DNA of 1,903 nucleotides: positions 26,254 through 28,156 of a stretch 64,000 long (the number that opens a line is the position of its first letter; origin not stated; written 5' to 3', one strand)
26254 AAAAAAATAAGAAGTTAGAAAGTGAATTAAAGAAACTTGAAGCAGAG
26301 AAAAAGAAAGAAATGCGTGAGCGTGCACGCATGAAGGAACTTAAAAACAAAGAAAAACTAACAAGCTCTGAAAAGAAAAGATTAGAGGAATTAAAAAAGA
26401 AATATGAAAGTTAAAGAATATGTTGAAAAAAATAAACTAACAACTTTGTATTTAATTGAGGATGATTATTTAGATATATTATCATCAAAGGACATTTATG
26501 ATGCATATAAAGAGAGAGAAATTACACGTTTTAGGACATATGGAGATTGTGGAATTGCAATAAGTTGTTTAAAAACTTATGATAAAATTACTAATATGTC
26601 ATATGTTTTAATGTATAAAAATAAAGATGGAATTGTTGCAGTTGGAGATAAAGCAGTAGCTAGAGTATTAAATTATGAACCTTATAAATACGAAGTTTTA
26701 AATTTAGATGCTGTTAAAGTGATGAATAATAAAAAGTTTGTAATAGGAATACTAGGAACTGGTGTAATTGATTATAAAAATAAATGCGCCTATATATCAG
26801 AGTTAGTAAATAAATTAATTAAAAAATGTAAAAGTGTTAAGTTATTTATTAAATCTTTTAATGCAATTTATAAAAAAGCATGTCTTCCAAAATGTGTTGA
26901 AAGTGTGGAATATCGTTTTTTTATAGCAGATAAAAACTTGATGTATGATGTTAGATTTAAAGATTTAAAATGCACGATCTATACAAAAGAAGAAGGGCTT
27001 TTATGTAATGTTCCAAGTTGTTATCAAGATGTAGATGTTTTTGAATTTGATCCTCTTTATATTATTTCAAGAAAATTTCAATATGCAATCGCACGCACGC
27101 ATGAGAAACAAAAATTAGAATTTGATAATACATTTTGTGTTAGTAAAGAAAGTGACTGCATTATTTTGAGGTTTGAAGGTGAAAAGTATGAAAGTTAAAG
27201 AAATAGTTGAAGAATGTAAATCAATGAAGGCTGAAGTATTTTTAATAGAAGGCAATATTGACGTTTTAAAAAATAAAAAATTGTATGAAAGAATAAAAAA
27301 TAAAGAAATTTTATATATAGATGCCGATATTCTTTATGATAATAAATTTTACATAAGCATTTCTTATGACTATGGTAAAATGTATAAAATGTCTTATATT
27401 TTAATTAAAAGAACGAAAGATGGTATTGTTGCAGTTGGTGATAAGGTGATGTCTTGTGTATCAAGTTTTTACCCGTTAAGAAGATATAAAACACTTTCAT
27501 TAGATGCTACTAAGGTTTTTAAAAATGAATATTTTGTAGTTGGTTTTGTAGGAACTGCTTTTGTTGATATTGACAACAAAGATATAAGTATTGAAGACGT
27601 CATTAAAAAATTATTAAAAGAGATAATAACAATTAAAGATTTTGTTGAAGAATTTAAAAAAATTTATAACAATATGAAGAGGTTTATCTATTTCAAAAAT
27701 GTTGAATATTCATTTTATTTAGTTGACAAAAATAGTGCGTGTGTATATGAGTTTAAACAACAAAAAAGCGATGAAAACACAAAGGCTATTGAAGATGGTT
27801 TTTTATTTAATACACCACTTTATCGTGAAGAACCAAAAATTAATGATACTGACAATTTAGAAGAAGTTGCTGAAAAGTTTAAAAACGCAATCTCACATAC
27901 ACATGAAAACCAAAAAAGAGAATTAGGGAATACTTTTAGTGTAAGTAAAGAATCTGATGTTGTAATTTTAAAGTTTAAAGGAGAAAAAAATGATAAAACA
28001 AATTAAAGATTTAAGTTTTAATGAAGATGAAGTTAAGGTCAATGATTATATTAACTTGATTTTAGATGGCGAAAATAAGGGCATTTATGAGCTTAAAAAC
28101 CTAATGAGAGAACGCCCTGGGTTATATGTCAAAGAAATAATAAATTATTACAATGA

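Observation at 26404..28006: Tandem paralogs with an internal HslV/proteasome-beta-like (Ntn hydrolase) segment that begins at a conserved MSY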

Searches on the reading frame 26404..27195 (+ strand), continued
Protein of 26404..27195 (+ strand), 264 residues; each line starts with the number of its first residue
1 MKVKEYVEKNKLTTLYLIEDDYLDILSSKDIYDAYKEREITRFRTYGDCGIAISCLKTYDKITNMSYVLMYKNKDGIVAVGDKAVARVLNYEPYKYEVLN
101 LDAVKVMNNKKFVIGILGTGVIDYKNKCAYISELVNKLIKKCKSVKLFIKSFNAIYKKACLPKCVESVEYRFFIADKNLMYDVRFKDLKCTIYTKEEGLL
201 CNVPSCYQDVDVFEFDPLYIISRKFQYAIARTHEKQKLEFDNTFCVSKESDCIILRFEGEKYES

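Call 89: search_protein_families(library=pfam, proteins=[L013:8973-9821:+, L013:9934-11025:+, L013:11288-12067:+, L008:2270-3133:+, L012:2243-3937:+, L002:13254-13829:+, L002:13843-14730:+], max_evalue=0.001)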
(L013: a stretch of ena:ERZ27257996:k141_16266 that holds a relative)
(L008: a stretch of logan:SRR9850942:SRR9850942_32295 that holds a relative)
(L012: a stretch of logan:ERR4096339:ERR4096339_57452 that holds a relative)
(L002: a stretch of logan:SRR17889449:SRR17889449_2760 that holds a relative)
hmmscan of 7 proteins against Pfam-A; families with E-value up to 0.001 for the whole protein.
L013:8973-9821:+ (283 aa): 0 families

L013:9934-11025:+ (364 aa): 3 families
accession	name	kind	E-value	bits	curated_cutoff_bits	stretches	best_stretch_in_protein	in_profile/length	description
PF07728.20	AAA_5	-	8.5e-12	45.7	22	1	134-247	1-129/139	AAA domain (dynein-related subfamily)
PF00004.35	AAA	-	8e-09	36.5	21.2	1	135-208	1-73/131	ATPase family associated with various cellular activities (AAA)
PF07724.20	AAA_2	-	0.00092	19.7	27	0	133-249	4-132/166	AAA domain (Cdc48 subfamily)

L013:11288-12067:+ (260 aa): 1 family
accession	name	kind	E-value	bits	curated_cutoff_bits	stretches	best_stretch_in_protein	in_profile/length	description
PF23822.1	DUF7192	-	2.1e-19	70.4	27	1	61-211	88-246/281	Domain of unknown function (DUF7192)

L008:2270-3133:+ (288 aa): 1 family
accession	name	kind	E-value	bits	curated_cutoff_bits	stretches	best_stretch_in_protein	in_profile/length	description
PF14415.11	DUF4424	-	1.7e-05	24.6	27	1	33-89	10-62/306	Domain of unknown function (DUF4424)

L012:2243-3937:+ (565 aa): 5 families
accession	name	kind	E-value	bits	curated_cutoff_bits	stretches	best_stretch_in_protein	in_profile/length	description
PF07693.20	KAP_NTPase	-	2.7e-14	53.5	20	2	15-77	3-68/293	KAP family P-loop domain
PF13401.12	AAA_22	-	1.8e-05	25.5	27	1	30-173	5-125/130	AAA domain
PF05729.18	NACHT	-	0.00029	21.2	26.7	0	33-144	3-94/167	NACHT domain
PF13173.12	AAA_14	-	0.0004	20.8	27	0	31-108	3-71/129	AAA domain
PF24883.2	NPHP3_N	-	0.00058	20.5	24.8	0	19-167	11-161/164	Nephrocystin 3, N-terminal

L002:13254-13829:+ (192 aa): 0 families

L002:13843-14730:+ (296 aa): 2 families
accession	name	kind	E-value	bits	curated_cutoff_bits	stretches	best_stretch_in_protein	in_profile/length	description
PF00005.33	ABC_tran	-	4.8e-05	24.4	25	1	110-186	5-77/137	ABC transporter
PF13175.12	AAA_15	-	0.00023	21.3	32.1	1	112-163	20-69/374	AAA ATPase domain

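Call 97: fold_search(model_id=the predicted structure, library=pdb)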
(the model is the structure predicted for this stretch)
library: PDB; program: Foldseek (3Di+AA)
matches with E <= 10: 949; with E <= 0.001: 98
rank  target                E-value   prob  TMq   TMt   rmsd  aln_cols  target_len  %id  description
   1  4hnz_A                2.7e-05  1.00  0.40  0.55   6.3       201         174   16  Crystal structure of eukaryotic HslV from Trypanosoma brucei (released 2013-07-10)
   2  4ho7_A                3.4e-05  1.00  0.40  0.56   6.2       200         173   17  Crystal structure of eukaryotic HslV from Trypanosoma brucei (released 2013-07-10)
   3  8yix_I                5.4e-05  1.00  0.41  0.51   8.2       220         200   11  Cryo-EM structure of human proteasome assembly intermediate half-proteasome (released 2025-01-15)
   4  9rl3_C                7.2e-05  1.00  0.35  0.38   8.3       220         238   13  13S proteasome precursor complex (released 2026-03-18)
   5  8rvl_C                8.1e-05  1.00  0.32  0.35   8.8       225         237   11  Proteasomal late precursor complex from pre1-1 (released 2024-09-11)
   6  5nyg_G                8.6e-05  1.00  0.40  0.44  11.0       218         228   12  Anbu (Gly-1) mutant from Hyphomicrobium sp. strain MC1 - SG P2(1)2(1)2(1) (released 2017-05-24)
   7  1ryp_C                1.2e-04  1.00  0.40  0.42   8.0       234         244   12  CRYSTAL STRUCTURE OF THE 20S PROTEASOME FROM YEAST AT 2.4 ANGSTROMS RESOLUTION (released 1998-04-15)
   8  8azk_R                1.4e-04  1.00  0.36  0.38  10.7       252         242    8  Bovine 20S proteasome, untreated (released 2024-03-20)
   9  5nyj_A                1.7e-04  1.00  0.38  0.42   7.3       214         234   12  Anbu from Hyphomicrobium sp. strain MC1 - SG: C2 (released 2017-05-24)
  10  1fnt_C                1.7e-04  1.00  0.32  0.34   8.9       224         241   12  CRYSTAL STRUCTURE OF THE 20S PROTEASOME FROM YEAST IN COMPLEX WITH THE PROTEASOME ACTIVATOR PA26 FROM TRYPANOSOME BRUC (released 2001-04-11)
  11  1g0u_B                1.8e-04  1.00  0.39  0.42   8.9       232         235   11  A GATED CHANNEL INTO THE PROTEASOME CORE PARTICLE (released 2000-11-06)
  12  3wxr_C                2.1e-04  1.00  0.39  0.42   8.1       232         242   11  Yeast 20S proteasome with a mutation of alpha7 subunit (released 2014-10-22)
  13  9gbk_C                2.1e-04  1.00  0.37  0.41   7.1       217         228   12  Blm10-20S proteasome complex from pre1-1 (released 2024-09-11)
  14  6muw_M                2.1e-04  1.00  0.37  0.44   9.9       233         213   12  The structure of the Plasmodium falciparum 20S proteasome. (released 2019-08-07)
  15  7dr6_I                2.2e-04  1.00  0.32  0.40  11.4       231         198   11  PA28alpha-beta in complex with immunoproteasome (released 2021-01-20)
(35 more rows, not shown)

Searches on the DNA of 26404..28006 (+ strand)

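Call 10: search_dna_similar(query=window:26404-28006:+, collection=phages, mode=distant)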
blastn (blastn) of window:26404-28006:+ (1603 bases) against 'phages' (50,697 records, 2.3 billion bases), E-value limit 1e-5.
No match.
